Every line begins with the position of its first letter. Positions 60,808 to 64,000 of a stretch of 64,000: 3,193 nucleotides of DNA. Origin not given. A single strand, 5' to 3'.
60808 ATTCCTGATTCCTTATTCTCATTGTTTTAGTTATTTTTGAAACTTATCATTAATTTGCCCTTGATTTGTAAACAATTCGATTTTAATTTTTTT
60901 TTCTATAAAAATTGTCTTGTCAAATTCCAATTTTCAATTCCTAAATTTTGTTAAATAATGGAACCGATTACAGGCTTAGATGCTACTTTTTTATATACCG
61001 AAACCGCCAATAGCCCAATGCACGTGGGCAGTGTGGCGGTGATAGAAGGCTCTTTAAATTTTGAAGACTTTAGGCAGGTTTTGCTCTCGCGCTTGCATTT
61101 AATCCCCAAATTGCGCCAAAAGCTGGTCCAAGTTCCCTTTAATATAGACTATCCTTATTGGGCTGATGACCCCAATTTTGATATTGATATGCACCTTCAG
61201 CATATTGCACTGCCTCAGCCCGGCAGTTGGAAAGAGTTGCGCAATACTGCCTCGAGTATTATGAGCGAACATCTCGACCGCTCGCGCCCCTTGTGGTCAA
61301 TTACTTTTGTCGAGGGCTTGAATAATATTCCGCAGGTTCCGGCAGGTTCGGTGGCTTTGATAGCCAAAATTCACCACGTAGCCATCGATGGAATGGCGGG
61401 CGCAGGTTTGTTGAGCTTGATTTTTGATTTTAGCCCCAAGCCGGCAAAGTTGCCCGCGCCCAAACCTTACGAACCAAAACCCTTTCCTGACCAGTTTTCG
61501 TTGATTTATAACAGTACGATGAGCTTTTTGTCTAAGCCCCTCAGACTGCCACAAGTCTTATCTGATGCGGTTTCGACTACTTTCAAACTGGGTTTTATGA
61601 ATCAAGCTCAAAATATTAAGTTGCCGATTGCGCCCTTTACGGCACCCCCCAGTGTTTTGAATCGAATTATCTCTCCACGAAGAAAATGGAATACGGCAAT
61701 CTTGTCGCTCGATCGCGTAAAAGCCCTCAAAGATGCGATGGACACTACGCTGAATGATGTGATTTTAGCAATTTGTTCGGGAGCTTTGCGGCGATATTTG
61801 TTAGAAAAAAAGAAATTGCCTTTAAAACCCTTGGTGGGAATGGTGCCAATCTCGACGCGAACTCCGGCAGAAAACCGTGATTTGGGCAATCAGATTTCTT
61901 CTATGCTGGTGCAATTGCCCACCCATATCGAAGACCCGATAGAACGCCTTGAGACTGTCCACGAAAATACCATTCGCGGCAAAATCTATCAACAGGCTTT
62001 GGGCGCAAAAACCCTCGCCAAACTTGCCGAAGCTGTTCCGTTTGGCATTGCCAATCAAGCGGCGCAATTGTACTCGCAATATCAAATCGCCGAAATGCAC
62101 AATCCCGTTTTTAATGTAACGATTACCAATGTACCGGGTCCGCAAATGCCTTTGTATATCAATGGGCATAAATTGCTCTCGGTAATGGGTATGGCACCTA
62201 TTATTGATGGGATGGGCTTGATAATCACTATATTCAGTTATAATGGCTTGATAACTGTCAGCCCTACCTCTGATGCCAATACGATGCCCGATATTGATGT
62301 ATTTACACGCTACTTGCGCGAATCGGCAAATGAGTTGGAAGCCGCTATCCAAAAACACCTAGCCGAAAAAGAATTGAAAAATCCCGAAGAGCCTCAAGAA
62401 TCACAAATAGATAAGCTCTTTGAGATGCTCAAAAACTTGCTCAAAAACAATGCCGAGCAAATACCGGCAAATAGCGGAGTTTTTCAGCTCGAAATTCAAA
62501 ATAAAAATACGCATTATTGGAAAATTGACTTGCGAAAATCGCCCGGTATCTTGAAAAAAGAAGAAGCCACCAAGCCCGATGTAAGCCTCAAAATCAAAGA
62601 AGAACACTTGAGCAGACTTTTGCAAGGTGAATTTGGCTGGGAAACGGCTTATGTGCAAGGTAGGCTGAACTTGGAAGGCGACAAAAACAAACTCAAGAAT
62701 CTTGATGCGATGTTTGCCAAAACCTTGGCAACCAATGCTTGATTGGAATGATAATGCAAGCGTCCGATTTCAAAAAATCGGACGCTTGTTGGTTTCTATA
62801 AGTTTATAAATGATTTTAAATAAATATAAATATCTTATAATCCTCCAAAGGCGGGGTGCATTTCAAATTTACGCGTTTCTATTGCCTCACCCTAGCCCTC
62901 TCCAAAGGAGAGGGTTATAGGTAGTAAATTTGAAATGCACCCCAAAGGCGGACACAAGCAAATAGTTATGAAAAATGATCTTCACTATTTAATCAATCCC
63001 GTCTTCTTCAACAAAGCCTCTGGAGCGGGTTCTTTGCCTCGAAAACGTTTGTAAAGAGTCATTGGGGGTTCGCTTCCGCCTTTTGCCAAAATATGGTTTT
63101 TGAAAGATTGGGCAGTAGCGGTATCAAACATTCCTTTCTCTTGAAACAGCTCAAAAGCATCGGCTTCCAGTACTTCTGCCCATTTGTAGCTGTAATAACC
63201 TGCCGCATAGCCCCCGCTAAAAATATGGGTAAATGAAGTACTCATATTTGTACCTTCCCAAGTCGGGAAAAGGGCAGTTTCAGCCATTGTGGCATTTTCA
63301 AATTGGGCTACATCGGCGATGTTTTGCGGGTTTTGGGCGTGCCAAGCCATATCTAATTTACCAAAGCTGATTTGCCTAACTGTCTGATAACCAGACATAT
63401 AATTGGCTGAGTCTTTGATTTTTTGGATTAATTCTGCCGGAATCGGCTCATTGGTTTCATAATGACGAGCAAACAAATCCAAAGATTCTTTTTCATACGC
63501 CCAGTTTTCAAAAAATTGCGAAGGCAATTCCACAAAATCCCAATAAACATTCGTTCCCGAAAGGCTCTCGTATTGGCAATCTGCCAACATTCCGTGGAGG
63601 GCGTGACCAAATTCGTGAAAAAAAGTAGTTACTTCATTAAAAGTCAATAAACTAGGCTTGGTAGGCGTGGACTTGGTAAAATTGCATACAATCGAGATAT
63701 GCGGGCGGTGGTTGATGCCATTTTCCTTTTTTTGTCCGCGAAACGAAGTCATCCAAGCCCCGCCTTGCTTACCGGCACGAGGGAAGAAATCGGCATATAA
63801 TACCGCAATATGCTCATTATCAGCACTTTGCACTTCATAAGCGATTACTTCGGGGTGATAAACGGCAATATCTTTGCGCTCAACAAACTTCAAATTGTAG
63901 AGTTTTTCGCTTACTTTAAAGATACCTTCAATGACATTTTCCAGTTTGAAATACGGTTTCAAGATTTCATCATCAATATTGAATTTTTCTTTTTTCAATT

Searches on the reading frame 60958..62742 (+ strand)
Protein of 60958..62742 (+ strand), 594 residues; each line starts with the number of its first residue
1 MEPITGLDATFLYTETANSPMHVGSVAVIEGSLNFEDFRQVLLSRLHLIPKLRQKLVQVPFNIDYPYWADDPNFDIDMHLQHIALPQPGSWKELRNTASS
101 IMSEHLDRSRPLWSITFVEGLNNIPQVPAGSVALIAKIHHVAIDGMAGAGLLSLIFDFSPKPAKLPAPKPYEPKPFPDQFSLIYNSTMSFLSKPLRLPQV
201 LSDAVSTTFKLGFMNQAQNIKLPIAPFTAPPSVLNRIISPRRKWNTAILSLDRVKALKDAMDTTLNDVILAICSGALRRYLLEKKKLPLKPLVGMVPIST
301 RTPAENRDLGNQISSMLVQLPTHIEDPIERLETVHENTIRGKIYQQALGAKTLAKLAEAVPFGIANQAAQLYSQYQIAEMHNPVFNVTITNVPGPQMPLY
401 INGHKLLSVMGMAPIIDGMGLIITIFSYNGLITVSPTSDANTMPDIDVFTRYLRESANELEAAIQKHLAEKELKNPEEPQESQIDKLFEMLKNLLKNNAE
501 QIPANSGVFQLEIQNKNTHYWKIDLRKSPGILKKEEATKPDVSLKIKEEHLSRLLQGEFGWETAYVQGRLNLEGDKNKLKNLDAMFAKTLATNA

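Call 73: search_protein_families(library=pfam, proteins=[window:60958-62742:+], max_evalue=0.000001)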
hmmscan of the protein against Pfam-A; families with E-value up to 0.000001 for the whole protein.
window:60958-62742:+ (594 aa): 3 families
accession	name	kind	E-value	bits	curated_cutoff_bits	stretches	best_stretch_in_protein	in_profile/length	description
PF03007.21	WS_DGAT_cat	-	3.4e-61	207.8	23.6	1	5-269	2-263/263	Wax ester synthase/diacylglycerol acyltransferase catalytic domain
PF06974.18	WS_DGAT_C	-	2.7e-32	112.3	20.7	1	310-460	2-144/145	WS/DGAT C-terminal domain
PF02036.22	SCP2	-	4.4e-11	43.4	21.3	1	497-586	11-100/101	SCP-2 sterol transfer family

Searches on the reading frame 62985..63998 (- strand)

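Call 73: search_protein_families(library=pfam, proteins=[window:62985-63998:-], max_evalue=0.000001)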
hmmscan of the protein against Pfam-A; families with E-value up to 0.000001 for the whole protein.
window:62985-63998:- (337 aa): 1 family
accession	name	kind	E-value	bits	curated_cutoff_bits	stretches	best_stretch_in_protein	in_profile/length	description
PF01432.26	Peptidase_M3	-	1.3e-109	368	27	1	2-334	118-456/457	Peptidase family M3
